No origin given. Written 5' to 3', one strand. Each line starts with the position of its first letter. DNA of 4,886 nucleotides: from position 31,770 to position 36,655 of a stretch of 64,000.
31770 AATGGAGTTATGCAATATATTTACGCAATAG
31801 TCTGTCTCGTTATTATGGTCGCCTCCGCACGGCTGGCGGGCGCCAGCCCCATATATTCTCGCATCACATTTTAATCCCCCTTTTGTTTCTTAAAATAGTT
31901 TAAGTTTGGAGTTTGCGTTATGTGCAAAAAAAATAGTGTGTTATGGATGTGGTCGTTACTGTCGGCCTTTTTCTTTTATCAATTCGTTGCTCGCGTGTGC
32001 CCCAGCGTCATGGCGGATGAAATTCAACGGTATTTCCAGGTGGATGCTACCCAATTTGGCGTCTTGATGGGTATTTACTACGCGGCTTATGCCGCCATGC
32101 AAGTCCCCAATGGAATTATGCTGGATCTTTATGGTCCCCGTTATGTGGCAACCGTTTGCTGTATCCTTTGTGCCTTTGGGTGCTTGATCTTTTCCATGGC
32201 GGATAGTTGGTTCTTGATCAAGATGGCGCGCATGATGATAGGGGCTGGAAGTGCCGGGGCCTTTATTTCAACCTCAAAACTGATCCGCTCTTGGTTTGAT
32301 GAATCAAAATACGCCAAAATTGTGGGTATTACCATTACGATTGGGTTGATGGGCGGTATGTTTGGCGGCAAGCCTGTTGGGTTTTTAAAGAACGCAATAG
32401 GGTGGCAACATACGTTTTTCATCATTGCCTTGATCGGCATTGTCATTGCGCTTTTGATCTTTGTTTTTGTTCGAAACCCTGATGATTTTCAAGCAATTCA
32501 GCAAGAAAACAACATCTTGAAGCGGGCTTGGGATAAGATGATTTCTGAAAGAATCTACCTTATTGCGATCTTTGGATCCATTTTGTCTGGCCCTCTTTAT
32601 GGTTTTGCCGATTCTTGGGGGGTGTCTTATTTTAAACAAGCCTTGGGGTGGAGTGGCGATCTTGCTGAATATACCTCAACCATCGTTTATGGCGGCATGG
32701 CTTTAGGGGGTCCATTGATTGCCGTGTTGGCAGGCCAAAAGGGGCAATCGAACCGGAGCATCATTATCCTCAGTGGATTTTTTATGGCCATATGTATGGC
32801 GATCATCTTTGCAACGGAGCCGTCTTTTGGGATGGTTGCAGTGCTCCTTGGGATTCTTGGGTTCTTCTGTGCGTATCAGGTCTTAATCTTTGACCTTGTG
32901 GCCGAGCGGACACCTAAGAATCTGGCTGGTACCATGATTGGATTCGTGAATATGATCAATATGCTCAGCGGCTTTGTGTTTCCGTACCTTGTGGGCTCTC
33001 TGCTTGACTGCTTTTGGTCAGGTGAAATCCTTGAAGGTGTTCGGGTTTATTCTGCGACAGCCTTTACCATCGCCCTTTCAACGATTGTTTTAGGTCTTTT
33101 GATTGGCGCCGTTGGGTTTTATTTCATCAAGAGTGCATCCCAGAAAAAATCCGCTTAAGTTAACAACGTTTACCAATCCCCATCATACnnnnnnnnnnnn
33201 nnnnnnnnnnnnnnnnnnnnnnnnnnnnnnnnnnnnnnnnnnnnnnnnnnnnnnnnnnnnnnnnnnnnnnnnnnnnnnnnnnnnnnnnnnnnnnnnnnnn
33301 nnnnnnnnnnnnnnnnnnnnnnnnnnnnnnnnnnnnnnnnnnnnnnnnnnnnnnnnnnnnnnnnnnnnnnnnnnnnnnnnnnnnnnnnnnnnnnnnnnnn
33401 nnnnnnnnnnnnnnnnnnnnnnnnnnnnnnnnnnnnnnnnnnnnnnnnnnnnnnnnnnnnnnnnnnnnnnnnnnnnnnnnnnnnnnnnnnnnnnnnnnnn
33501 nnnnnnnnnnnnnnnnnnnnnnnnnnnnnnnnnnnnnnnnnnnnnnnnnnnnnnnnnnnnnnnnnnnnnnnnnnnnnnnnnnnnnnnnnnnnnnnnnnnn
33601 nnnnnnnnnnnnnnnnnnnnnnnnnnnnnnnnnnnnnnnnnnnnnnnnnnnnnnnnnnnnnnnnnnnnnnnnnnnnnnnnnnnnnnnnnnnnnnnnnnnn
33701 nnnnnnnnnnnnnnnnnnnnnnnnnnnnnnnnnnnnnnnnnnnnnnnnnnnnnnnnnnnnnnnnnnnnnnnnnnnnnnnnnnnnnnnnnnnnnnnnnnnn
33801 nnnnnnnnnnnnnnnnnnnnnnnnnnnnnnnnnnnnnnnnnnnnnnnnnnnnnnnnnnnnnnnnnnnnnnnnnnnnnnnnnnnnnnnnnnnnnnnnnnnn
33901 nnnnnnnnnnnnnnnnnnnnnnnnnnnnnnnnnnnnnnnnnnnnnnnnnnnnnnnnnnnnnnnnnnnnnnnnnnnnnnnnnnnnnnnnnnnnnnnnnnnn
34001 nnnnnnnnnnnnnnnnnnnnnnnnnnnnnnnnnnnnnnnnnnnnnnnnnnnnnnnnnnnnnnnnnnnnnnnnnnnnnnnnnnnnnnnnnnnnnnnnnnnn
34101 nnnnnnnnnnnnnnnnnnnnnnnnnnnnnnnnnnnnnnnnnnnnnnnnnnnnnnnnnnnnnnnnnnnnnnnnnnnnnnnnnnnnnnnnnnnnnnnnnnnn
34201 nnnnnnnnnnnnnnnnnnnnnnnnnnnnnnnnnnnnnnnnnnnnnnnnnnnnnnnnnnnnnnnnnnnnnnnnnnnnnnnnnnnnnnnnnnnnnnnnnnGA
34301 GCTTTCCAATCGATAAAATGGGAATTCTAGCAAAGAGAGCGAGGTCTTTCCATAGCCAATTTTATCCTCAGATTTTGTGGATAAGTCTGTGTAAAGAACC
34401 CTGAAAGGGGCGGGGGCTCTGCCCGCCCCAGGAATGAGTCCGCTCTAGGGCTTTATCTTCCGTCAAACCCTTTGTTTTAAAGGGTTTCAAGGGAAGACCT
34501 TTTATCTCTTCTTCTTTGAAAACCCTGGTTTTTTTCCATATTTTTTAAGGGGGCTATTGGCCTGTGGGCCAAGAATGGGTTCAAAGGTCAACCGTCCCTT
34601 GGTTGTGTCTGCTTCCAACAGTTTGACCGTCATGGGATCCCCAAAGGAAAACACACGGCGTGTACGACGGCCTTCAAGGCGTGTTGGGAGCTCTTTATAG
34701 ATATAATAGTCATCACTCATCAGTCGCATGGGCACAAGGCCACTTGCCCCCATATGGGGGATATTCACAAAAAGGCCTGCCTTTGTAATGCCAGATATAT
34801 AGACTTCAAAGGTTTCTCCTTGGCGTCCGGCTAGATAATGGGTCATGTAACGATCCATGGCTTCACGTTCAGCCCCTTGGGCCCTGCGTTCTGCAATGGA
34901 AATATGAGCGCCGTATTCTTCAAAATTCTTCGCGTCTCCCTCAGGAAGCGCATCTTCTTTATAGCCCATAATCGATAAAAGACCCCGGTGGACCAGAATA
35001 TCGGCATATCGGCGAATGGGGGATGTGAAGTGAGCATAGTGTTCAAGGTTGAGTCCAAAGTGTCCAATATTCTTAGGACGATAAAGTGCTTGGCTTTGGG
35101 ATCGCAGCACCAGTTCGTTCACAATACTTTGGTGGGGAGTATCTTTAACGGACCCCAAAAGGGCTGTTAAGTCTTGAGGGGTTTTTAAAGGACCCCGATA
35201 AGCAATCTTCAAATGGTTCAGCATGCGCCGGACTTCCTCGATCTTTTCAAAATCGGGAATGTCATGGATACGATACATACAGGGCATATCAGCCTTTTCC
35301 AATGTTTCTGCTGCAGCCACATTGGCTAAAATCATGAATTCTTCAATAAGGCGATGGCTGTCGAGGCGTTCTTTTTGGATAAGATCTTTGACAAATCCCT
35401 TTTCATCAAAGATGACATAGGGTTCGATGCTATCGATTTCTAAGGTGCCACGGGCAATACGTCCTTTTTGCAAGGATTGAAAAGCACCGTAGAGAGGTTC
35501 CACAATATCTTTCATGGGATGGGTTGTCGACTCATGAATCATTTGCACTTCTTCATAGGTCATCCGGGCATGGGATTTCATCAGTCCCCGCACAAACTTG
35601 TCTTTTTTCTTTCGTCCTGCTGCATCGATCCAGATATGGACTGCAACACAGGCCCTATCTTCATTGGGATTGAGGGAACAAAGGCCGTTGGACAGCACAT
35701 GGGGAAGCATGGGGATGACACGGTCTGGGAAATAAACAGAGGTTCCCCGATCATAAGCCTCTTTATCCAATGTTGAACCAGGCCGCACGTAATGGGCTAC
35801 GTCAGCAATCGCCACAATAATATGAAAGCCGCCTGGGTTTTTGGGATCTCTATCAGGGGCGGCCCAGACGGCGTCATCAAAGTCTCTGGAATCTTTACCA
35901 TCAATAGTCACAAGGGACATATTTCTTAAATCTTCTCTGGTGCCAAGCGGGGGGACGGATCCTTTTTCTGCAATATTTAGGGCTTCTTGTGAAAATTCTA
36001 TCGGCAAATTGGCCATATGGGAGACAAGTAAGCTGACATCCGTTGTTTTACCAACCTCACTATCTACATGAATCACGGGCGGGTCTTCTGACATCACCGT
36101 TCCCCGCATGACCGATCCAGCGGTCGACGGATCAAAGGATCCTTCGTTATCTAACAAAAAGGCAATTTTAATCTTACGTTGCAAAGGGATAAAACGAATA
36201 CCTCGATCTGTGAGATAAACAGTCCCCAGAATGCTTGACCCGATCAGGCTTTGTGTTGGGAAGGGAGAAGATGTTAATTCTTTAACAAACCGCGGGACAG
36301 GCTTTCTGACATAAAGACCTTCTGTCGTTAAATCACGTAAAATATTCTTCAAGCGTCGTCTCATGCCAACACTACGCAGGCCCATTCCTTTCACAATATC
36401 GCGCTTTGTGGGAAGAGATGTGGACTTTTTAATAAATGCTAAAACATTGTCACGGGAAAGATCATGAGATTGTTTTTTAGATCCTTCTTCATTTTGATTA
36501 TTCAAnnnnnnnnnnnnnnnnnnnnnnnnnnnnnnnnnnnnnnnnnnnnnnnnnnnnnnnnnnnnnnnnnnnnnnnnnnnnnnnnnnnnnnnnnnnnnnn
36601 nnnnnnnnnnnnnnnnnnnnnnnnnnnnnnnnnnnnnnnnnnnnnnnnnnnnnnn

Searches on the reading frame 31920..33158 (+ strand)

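Call 54: search_protein_families(library=pfam, proteins=[window:31920-33158:+], max_evalue=0.00001)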
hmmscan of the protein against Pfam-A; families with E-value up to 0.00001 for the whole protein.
window:31920-33158:+ (412 aa): 1 family
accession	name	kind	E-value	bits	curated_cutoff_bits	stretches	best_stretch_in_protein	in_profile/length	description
PF07690.21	MFS_1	-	2.9e-42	145.3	33.4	1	14-355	2-347/347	Major Facilitator Superfamily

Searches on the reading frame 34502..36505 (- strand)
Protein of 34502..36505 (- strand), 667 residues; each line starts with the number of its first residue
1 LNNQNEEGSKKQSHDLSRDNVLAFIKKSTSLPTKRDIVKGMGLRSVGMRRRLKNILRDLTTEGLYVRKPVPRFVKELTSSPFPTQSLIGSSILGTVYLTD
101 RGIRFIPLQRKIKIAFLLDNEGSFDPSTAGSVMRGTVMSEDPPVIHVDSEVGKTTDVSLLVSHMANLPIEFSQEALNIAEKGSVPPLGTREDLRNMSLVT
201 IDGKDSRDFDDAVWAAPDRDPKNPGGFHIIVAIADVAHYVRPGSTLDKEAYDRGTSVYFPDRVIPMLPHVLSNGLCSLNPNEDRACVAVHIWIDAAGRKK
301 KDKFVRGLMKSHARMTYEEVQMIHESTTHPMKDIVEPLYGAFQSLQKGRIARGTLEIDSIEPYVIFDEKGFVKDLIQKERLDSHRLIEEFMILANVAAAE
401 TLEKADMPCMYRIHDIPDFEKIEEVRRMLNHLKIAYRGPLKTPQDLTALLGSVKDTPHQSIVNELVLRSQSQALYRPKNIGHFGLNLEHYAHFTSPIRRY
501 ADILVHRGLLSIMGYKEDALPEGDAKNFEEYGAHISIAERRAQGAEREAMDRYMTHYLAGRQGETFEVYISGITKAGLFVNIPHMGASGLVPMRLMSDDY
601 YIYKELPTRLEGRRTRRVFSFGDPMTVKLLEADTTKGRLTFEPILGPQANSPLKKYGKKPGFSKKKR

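Call 79: search_protein_families(library=pfam, proteins=[window:34502-36505:-], max_evalue=0.00001)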
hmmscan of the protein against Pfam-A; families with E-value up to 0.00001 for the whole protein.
window:34502-36505:- (667 aa): 2 families
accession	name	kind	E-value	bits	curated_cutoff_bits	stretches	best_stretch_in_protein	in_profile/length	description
PF00773.25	RNB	-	1.3e-97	327.4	29.3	1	190-510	1-321/326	RNB domain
PF00575.29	S1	-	2.1e-07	31.7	22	1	562-640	4-70/74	S1 RNA binding domain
